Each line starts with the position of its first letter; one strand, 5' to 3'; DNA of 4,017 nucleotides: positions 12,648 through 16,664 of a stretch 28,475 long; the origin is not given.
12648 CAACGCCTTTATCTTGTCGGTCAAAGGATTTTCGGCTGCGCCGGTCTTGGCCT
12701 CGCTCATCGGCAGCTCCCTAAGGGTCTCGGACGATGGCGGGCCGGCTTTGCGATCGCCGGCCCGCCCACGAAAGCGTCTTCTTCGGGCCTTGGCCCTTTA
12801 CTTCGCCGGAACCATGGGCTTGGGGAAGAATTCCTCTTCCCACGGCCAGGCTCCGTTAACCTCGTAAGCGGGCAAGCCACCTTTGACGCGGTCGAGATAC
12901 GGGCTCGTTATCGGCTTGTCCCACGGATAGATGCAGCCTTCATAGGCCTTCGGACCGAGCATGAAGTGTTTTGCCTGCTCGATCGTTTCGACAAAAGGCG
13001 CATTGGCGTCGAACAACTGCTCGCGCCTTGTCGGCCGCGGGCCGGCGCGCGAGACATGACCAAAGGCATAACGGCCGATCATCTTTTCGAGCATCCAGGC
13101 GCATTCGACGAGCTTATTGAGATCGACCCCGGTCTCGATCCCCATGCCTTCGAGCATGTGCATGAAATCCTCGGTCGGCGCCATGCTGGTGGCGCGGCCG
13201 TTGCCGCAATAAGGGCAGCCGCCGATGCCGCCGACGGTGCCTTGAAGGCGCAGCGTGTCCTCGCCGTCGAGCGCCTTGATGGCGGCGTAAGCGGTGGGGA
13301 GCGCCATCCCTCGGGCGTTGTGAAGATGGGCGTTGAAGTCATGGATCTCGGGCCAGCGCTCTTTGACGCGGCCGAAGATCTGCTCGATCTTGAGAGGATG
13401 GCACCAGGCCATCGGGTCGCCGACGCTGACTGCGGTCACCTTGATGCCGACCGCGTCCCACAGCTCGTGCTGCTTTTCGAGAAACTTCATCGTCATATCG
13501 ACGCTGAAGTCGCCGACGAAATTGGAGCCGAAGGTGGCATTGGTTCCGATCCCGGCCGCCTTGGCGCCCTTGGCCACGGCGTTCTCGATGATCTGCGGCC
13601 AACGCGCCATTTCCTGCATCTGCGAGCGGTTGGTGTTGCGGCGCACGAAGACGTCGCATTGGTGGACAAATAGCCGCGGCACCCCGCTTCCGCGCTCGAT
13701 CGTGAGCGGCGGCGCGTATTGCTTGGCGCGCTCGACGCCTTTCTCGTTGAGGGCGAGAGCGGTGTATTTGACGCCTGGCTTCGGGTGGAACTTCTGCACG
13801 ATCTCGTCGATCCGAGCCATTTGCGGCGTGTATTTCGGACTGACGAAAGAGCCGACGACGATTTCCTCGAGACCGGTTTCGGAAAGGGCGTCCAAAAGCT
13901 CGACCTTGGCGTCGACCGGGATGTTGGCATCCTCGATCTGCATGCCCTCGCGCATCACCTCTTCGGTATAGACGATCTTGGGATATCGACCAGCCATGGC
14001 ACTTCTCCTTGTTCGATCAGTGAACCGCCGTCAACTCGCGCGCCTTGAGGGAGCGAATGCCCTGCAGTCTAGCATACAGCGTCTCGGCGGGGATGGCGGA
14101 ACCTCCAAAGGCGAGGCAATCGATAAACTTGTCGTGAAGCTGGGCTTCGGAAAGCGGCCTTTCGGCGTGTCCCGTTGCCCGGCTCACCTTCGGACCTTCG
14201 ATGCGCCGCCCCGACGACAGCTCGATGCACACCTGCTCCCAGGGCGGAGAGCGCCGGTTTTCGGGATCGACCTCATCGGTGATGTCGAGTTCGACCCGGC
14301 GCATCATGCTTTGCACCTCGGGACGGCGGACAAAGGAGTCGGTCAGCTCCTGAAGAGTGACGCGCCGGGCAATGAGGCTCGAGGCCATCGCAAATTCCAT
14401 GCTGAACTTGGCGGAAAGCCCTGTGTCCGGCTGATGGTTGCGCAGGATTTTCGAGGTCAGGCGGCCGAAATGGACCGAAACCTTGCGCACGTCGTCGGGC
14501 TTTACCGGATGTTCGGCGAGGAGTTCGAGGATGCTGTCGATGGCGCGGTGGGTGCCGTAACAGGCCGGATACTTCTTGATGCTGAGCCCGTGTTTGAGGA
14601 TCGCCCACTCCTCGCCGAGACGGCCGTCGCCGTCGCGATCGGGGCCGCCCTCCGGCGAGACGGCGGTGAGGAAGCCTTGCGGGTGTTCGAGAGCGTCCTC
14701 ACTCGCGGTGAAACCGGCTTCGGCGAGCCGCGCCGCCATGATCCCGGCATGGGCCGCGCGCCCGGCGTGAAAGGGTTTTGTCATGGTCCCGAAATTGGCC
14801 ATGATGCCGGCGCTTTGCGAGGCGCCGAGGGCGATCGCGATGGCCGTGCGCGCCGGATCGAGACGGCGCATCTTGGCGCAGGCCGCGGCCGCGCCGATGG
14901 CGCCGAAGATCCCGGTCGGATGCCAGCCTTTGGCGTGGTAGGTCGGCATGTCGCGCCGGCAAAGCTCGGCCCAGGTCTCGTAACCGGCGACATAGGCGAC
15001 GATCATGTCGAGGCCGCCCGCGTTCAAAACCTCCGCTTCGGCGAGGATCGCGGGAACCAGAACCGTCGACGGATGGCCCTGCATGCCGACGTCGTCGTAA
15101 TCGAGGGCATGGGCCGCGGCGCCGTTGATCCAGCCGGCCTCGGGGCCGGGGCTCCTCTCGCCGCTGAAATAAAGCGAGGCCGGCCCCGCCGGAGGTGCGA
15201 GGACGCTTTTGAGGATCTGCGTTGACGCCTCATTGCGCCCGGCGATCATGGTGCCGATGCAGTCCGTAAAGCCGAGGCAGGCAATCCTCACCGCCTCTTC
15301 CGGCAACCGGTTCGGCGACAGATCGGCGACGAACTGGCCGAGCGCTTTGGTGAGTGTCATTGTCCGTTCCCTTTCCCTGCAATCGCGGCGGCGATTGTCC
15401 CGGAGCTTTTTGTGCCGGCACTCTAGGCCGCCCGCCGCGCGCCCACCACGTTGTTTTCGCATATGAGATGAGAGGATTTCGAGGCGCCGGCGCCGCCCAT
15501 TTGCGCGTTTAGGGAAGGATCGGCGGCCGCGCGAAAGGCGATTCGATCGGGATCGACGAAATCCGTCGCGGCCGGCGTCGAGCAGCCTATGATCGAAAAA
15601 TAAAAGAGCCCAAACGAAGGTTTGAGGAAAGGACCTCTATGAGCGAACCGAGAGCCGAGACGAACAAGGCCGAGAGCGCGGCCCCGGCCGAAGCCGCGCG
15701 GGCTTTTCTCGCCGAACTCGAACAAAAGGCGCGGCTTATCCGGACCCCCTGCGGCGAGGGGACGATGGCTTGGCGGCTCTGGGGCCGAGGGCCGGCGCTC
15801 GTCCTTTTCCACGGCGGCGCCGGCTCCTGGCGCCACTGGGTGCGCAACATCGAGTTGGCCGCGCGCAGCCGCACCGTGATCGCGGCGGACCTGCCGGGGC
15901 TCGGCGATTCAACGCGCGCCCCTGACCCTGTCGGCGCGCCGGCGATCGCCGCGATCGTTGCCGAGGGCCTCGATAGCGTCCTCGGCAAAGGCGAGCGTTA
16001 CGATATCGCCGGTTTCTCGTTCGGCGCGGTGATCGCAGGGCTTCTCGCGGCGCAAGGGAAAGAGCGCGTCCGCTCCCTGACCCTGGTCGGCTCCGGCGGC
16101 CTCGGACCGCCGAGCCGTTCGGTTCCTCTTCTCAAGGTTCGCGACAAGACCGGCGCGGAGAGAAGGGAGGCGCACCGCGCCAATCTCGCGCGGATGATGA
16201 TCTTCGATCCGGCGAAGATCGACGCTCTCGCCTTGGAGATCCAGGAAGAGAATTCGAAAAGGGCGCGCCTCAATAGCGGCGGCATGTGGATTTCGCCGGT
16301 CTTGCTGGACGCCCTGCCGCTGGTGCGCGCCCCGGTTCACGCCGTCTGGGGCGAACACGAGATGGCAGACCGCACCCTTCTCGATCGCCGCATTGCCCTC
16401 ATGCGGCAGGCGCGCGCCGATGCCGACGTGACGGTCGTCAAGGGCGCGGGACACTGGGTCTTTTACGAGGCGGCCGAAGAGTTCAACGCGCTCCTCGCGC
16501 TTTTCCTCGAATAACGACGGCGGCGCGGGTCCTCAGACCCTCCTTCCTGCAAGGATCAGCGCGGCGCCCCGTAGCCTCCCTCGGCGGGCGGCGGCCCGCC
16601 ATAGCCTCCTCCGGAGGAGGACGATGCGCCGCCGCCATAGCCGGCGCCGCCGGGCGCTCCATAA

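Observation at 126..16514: Uncharacterised CoA-dependent catabolic system, probably for a substituted dicarboxylate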

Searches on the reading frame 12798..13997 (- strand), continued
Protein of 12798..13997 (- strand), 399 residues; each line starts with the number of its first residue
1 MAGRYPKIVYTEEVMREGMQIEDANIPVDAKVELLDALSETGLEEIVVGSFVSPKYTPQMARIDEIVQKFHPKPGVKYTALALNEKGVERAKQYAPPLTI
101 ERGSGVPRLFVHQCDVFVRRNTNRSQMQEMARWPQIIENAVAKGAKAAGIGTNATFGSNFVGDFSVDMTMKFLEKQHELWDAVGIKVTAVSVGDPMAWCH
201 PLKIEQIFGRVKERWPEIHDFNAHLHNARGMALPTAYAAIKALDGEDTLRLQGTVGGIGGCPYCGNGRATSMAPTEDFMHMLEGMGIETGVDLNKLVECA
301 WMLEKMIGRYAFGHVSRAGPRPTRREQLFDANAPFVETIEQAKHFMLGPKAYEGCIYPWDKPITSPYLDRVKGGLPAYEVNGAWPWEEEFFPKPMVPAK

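Call 53: search_protein_families(library=ncbifam, proteins=[L054:12928-14418:+, L054:15616-16392:+, L054:3140-4081:+, L037:18907-20526:-, L018:14760-16103:+, L018:12725-13501:-, L018:8871-9770:+, L054:14434-15423:-], max_evalue=1e-8)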
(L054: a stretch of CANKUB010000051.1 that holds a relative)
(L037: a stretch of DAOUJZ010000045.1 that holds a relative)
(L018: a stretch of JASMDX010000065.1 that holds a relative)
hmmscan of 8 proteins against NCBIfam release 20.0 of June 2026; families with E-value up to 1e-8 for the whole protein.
L054:12928-14418:+ (496 aa): 21 families
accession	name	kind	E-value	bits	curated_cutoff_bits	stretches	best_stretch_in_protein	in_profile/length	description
NF005509.0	PRK07121.1-2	subfamily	1.7e-52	178.8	630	3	158-251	217-310/527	FAD-binding protein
NF009478.0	PRK12844.1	equivalog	3.8e-51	174.1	789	1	157-490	223-551/559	3-ketosteroid-delta-1-dehydrogenase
NF004789.0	PRK06134.1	subfamily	1.4e-48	165.8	747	1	152-490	225-570/581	FAD-dependent oxidoreductase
TIGR01813.1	flavo_cyto_c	subfamily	1.7e-48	165.5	285.45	2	17-297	1-276/444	flavocytochrome c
NF005882.1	PRK07843.1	equivalog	3.7e-47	161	788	1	153-485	211-545/547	3-oxosteroid 1-dehydrogenase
NF009473.0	PRK12835.1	subfamily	1.2e-42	146.2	837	1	154-490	223-569/585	FAD-binding protein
NF005510.0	PRK07121.1-3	subfamily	1.6e-42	145.9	481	3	151-252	187-288/492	FAD-binding protein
NF009477.0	PRK12843.1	equivalog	7.5e-42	143.5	758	1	152-490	229-571/578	FAD-dependent oxidoreductase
NF006130.0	PRK08274.1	equivalog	4.8e-38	131.1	369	2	149-489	137-460/467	FAD-dependent tricarballylate dehydrogenase TcuA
NF005064.0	PRK06481.1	equivalog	1.6e-37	129.4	542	2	361-486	371-498/506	flavocytochrome c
NF005511.0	PRK07121.1-4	equivalog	2.5e-36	125.3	466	3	10-60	15-62/553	FAD-binding protein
NF053717.1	VnlPnlRedVprA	equivalog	1.5e-34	119.7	600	1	151-484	138-475/481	vinyl phenol reductase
NF009476.0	PRK12839.1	equivalog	2.8e-34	118.2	940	1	360-490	419-567/572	FAD-dependent oxidoreductase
NF005512.0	PRK07121.1-5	subfamily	7.8e-34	117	812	3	160-250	198-287/489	FAD-binding protein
NF009474.0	PRK12837.1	equivalog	1.4e-32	113.2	675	1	148-487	178-508/513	FAD-binding protein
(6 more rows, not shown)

L054:15616-16392:+ (258 aa): 72 families (the best 25 are shown)
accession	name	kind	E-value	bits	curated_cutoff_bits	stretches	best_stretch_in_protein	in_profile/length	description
NF005802.0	PRK07657.1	equivalog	8e-70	235.3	363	1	8-255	7-253/260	enoyl-CoA hydratase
NF004475.0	PRK05809.1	subfamily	3.9e-66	223.2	394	1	8-257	7-255/260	short-chain-enoyl-CoA hydratase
NF051848.1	EnCoAHydtEchA19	equivalog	1.6e-61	208.2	400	1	12-255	7-251/258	enoyl-CoA hydratase EchA19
NF004517.0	PRK05862.1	equivalog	3e-60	203.9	396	1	9-255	8-250/257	enoyl-CoA hydratase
NF006007.0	PRK08138.1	subfamily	2.1e-56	191.2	355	1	7-256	10-255/261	enoyl-CoA hydratase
NF004840.0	PRK06190.1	equivalog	2.9e-56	191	253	1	9-237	8-234/260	enoyl-CoA hydratase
NF007239.0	PRK09674.1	equivalog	2.9e-56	190.8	371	1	8-255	7-250/257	2,3-dehydroadipyl-CoA hydratase PaaF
NF006100.0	PRK08252.1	subfamily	8.3e-53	179.6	282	1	9-254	7-246/254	crotonase/enoyl-CoA hydratase family protein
NF005073.0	PRK06495.1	subfamily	6.1e-51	173.2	296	1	6-254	5-249/257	enoyl-CoA hydratase/isomerase family protein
NF004634.0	PRK05980.1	equivalog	3.2e-50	171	375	1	8-256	6-257/263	crotonase/enoyl-CoA hydratase family protein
NF042430.2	EnCoAhydt_DpgD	equivalog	3.7e-50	170.8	400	1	12-254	4-250/258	enoyl-CoA-hydratase DpgD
NF004781.0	PRK06127.1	subfamily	9.5e-49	166.4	291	1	9-254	15-261/269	enoyl-CoA hydratase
NF006566.0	PRK09076.1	subfamily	8.6e-48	163.2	286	1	11-255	11-253/260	enoyl-CoA hydratase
NF005803.0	PRK07658.1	equivalog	1.2e-47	162.5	313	1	9-255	6-250/257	enoyl-CoA hydratase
NF005864.0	PRK07799.1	equivalog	2.3e-47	161.4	316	1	8-255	11-259/266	crotonase/enoyl-CoA hydratase family protein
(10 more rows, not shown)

L054:3140-4081:+ (313 aa): 9 families
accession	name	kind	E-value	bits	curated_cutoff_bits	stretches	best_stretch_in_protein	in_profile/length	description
NF011457.0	PRK14875.1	equivalog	4.9e-24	85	307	1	27-153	109-233/372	acetoin dehydrogenase dihydrolipoyllysine-residue acetyltransferase subunit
NF051488.1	bifunc_PcaDC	exception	1.3e-16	60.7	390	1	41-290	3-252/375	bifunctional 3-oxoadipate enol-lactonase/4-carboxymuconolactone decarboxylase PcaDC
NF050089.1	i_nPHAscl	equivalog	1.1e-14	54.3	300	1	34-154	3-120/288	intracellular short-chain-length polyhydroxyalkanoate depolymerase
TIGR02427.1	protocat_pcaD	equivalog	1.4e-14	54.1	255.85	1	40-288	2-250/251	3-oxoadipate enol-lactonase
TIGR03695.1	menH_SHCHC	equivalog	4.7e-13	49.1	208.55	0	53-161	4-115/252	2-succinyl-6-hydroxy-2,4-cyclohexadiene-1-carboxylate synthase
TIGR01738.1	bioH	equivalog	1.3e-11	44.6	206.95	0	50-151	3-98/245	pimeloyl-ACP methyl ester esterase BioH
NF045945.1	ProImpepLactob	equivalog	1.3e-09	38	400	0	31-142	7-121/293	proline iminopeptidase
NF045632.1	hydroxlase_HsaD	equivalog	2.5e-09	36.5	400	0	32-282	17-282/290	4,5:9,10-diseco-3-hydroxy-5,9,17-trioxoandrosta-1(10),2-diene-4-oate hydrolase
NF002938.0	PRK03592.1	equivalog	3.3e-09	36.5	241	0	36-151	18-129/298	haloalkane dehalogenase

L037:18907-20526:- (539 aa): 5 families
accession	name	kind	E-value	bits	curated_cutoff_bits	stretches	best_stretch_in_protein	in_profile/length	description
NF002550.0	PRK02106.1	subfamily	1.2e-131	440.1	605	2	25-331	4-309/563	choline dehydrogenase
TIGR03970.1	mycofact_MftG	equivalog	1.5e-116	390.3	387.45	1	28-535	2-486/487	mycofactocin dehydrogenase MftG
TIGR01810.1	betA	equivalog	3.3e-116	389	732.1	2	28-326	1-297/532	choline dehydrogenase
TIGR04542.1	GMC_mycofac_2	equivalog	6.1e-42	144.1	400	1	28-299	1-242/425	mycofactocin system GMC family oxidoreductase MftG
NF038210.1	GMC_mycofac_3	equivalog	1.9e-18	66.5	300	0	437-529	326-406/418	mycofactocin system GMC family oxidoreductase MftG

L018:14760-16103:+ (447 aa): 0 families

L018:12725-13501:- (258 aa): 0 families

L018:8871-9770:+ (299 aa): 25 families
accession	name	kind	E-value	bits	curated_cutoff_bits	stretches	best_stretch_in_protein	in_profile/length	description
TIGR03619.1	F420_Rv2161c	subfamily_domain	1.3e-77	260.8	166.9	1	21-264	2-245/247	TIGR03619 family F420-dependent LLM class oxidoreductase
TIGR03560.1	F420_Rv1855c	subfamily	6.8e-35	120.9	231.4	1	20-232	16-223/227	TIGR03560 family F420-dependent LLM class oxidoreductase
TIGR03571.1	lucif_BA3436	subfamily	5.4e-30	104.7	303.9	1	59-253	63-254/304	TIGR03571 family LLM class oxidoreductase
TIGR03854.1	F420_MSMEG_3544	hypoth_equivalog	2.9e-26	92.5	295.6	1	63-228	41-205/290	TIGR03854 family LLM class F420-dependent oxidoreductase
NF002619.0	PRK02271.1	equivalog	1.5e-20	73.7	276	1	61-239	38-213/329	5,10-methylenetetrahydromethanopterin reductase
TIGR03559.1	F420_Rv3520c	subfamily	1.6e-20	73.4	335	1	57-235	32-222/325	LLM class F420-dependent oxidoreductase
TIGR04021.1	LLM_DMSO2_sfnG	equivalog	2.1e-20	73.4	382.95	1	22-236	33-235/350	dimethylsulfone monooxygenase SfnG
TIGR03621.1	F420_MSMEG_2516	subfamily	2.1e-20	73.1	213.15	1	64-197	41-171/295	TIGR03621 family F420-dependent LLM class oxidoreductase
TIGR04020.1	seco_metab_LLM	subfamily_domain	2.4e-18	66.3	244.45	1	64-234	52-224/341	MupA/Atu3671 family FMN-dependent luciferase-like monooxygenase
TIGR03555.1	F420_mer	equivalog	1.3e-17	64.2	348.7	1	63-239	38-212/325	5,10-methylenetetrahydromethanopterin reductase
TIGR04024.1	F420_NP1902A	hypoth_equivalog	1.3e-17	63.6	345.4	1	56-237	33-213/330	TIGR04024 family LLM class F420-dependent oxidoreductase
NF001939.1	PRK00719.1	subfamily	8.6e-17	61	510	1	52-227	43-218/373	alkanesulfonate monooxygenase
TIGR03565.1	alk_sulf_monoox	equivalog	4.1e-16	59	518.2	1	52-227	43-218/346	FMNH2-dependent alkanesulfonate monooxygenase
TIGR03612.1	RutA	equivalog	7.9e-16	58.5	498.3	1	59-232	62-239/355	pyrimidine utilization protein A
TIGR03557.1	F420_G6P_family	subfamily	8.2e-16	58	210.4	1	15-201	11-187/316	TIGR03557 family F420-dependent LLM class oxidoreductase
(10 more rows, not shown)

L054:14434-15423:- (329 aa): 0 families

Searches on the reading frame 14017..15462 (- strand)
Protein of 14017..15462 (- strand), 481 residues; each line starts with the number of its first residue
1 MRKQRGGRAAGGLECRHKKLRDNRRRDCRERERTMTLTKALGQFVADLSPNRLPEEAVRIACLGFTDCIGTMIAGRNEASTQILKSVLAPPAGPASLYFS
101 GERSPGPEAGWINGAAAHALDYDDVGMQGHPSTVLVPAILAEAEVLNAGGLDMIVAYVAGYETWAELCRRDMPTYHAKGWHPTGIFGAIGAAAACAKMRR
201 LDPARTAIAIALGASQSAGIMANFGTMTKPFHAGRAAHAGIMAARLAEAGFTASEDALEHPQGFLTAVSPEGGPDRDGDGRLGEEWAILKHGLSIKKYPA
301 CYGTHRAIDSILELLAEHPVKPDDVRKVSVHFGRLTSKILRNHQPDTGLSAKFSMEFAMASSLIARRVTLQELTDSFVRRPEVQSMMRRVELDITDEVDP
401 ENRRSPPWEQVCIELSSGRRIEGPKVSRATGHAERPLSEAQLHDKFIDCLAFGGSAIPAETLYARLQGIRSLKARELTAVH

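Call 4: search_protein_families(library=pfam, proteins=[window:14017-15462:-], max_evalue=0.001)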
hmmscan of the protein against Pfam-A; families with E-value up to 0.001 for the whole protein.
window:14017-15462:- (481 aa): 2 families
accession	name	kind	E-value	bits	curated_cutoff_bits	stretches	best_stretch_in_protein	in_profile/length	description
PF03972.19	MmgE_PrpD_N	-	2.3e-54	184.6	32.1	1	40-272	2-239/244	MmgE/PrpD N-terminal domain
PF19305.4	MmgE_PrpD_C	-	1.2e-31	110.2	32.1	1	298-451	1-153/173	MmgE/PrpD C-terminal domain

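Call 9: search_protein_families(library=ncbifam, proteins=[window:14017-15462:-], max_evalue=0.00001)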
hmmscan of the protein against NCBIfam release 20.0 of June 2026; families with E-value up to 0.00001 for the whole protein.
window:14017-15462:- (481 aa): 0 families

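Call 53: search_protein_families(library=ncbifam, proteins=[window:14119-15462:-], max_evalue=1e-8)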
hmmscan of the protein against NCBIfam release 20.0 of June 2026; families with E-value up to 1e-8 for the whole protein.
window:14119-15462:- (448 aa): 0 families

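Call 57: search_solved_structures(query=window:14017-15360:-, max_evalue=0.00001, show_alignments=4)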
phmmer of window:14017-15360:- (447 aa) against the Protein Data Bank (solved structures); distinct sequences matched with E-value up to 0.00001: 10.
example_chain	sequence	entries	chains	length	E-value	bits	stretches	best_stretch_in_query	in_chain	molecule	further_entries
2hp3_A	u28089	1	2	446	5.4e-61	209.9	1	7-423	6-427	IDS-epimerase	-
2hp0_A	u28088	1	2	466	6.1e-61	209.8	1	7-423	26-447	IDS-epimerase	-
7bra_A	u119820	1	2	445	2.6e-48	168.1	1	3-406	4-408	Bacillus subtilis IRG1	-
7e9d_A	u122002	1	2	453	7.2e-47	163.4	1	3-406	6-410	IRG1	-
7br9_A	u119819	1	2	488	5.2e-33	117.7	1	68-412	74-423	Cis-aconitate decarboxylase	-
6r6t_A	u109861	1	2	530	6.7e-33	117.4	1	68-412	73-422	Cis-aconitate decarboxylase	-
12vt_A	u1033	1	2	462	3e-32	115.2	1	69-413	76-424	Cis-aconitate decarboxylase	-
12ux_A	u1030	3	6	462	3.8e-32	114.9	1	69-413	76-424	Cis-aconitate decarboxylase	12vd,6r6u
12vw_A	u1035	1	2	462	7.1e-32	114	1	69-413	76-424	Cis-aconitate decarboxylase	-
12vq_A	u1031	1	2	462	6.3e-31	110.9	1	69-413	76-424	Cis-aconitate decarboxylase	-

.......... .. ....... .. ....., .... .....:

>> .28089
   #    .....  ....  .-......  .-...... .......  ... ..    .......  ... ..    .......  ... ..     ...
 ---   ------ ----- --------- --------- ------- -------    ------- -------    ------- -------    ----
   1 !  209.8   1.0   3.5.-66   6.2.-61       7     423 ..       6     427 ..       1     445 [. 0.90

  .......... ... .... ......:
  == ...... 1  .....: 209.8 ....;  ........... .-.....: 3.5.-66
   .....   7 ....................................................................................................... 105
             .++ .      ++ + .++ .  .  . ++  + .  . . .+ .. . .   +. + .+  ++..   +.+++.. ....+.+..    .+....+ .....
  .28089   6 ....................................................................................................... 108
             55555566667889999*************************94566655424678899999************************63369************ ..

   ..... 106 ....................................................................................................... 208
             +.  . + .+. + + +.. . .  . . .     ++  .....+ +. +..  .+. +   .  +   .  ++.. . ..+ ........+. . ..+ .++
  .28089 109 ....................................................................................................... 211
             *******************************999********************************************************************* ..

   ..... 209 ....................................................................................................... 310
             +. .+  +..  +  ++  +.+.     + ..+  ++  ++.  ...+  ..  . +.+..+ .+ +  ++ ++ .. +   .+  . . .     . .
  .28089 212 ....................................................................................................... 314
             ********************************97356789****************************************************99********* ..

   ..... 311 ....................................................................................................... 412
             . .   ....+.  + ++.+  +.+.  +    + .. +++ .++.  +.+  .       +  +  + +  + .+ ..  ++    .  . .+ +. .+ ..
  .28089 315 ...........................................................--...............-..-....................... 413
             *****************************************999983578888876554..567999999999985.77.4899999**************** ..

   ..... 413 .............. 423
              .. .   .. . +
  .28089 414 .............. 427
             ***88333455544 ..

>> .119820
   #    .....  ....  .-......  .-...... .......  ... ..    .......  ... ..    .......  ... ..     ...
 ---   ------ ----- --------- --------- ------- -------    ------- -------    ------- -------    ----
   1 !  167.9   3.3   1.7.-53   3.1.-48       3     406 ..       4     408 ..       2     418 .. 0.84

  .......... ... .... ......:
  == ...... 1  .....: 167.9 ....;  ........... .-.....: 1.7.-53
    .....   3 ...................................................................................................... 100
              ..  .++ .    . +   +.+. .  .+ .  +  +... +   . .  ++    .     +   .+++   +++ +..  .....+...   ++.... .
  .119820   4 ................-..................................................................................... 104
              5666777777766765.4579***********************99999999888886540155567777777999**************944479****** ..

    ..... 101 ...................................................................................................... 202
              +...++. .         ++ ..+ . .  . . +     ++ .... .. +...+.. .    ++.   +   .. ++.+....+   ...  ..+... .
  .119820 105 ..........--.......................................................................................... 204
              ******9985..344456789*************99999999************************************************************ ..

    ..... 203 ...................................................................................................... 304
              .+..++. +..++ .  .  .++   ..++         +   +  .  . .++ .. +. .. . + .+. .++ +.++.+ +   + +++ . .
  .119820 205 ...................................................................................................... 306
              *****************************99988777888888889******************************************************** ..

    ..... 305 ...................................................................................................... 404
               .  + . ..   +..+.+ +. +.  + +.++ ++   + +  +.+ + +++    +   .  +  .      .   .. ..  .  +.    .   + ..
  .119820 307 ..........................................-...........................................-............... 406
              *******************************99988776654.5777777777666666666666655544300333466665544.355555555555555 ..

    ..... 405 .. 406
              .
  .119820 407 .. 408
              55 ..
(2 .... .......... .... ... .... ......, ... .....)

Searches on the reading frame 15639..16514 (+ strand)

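Call 4: search_protein_families(library=pfam, proteins=[window:15639-16514:+], max_evalue=0.001)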
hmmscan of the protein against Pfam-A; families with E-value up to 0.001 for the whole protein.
window:15639-16514:+ (291 aa): 3 families
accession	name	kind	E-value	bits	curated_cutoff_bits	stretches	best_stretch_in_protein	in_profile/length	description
PF12697.13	Abhydrolase_6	-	6.1e-20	73.2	26.3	1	54-284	1-216/217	Alpha/beta hydrolase family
PF00561.26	Abhydrolase_1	-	1.6e-19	71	25.8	1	52-158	1-106/245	alpha/beta hydrolase fold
PF00975.26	Thioesterase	-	6.3e-06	27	26.4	1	54-164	3-111/226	Thioesterase domain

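Call 10: search_protein_families(library=ncbifam, proteins=[window:15639-16514:+], max_evalue=0.001)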
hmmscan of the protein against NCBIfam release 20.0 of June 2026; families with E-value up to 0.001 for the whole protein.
window:15639-16514:+ (291 aa): 16 families
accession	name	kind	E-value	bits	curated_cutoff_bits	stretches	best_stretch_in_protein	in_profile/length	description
NF011457.0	PRK14875.1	equivalog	1.2e-26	93.6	307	1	28-290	107-369/372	acetoin dehydrogenase dihydrolipoyllysine-residue acetyltransferase subunit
NF051488.1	bifunc_PcaDC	exception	1.3e-15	57.5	390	1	46-290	5-250/375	bifunctional 3-oxoadipate enol-lactonase/4-carboxymuconolactone decarboxylase PcaDC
TIGR03695.1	menH_SHCHC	equivalog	8.4e-15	54.9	208.55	1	52-152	3-104/252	2-succinyl-6-hydroxy-2,4-cyclohexadiene-1-carboxylate synthase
NF045632.1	hydroxlase_HsaD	equivalog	4.4e-13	48.8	400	1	51-290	34-288/290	4,5:9,10-diseco-3-hydroxy-5,9,17-trioxoandrosta-1(10),2-diene-4-oate hydrolase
TIGR03343.1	biphenyl_bphD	equivalog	2.4e-11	43.4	462.15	1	49-290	28-280/282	2-hydroxy-6-oxo-6-phenylhexa-2,4-dienoate hydrolase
TIGR02427.1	protocat_pcaD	equivalog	9.4e-11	41.6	255.85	1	52-151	14-111/251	3-oxoadipate enol-lactonase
TIGR03056.1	bchO_mg_che_rel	equivalog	8.6e-09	34.8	172.55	1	48-145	23-121/278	alpha/beta fold hydrolase BchO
NF050089.1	i_nPHAscl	equivalog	9.3e-09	34.8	300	1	42-155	8-120/288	intracellular short-chain-length polyhydroxyalkanoate depolymerase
TIGR01738.1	bioH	equivalog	2e-08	34.2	206.95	1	50-152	2-98/245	pimeloyl-ACP methyl ester esterase BioH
NF008340.0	PRK11126.1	equivalog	9.4e-08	31.6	261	1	51-150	14-110/255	2-succinyl-6-hydroxy-2,4-cyclohexadiene-1-carboxylate synthase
NF053693.1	esterase_mleCBF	exception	1.5e-06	27.8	564.5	1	50-163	22-138/279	CBF family alpha/beta fold macrolide esterase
NF041759.1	mac_hydro_EstT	equivalog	1.3e-05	24.5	450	1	51-165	22-139/278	macrolide hydrolase EstT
NF002938.0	PRK03592.1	equivalog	0.00012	21.5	241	1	37-147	16-124/298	haloalkane dehalogenase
TIGR02240.1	PHA_depoly_arom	equivalog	0.00045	19.7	250.6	1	69-151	43-123/276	poly(3-hydroxyalkanoate) depolymerase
NF052610.1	macro_16_ester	equivalog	0.00055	19.4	420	0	52-160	24-135/281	alpha/beta fold macrolide esterase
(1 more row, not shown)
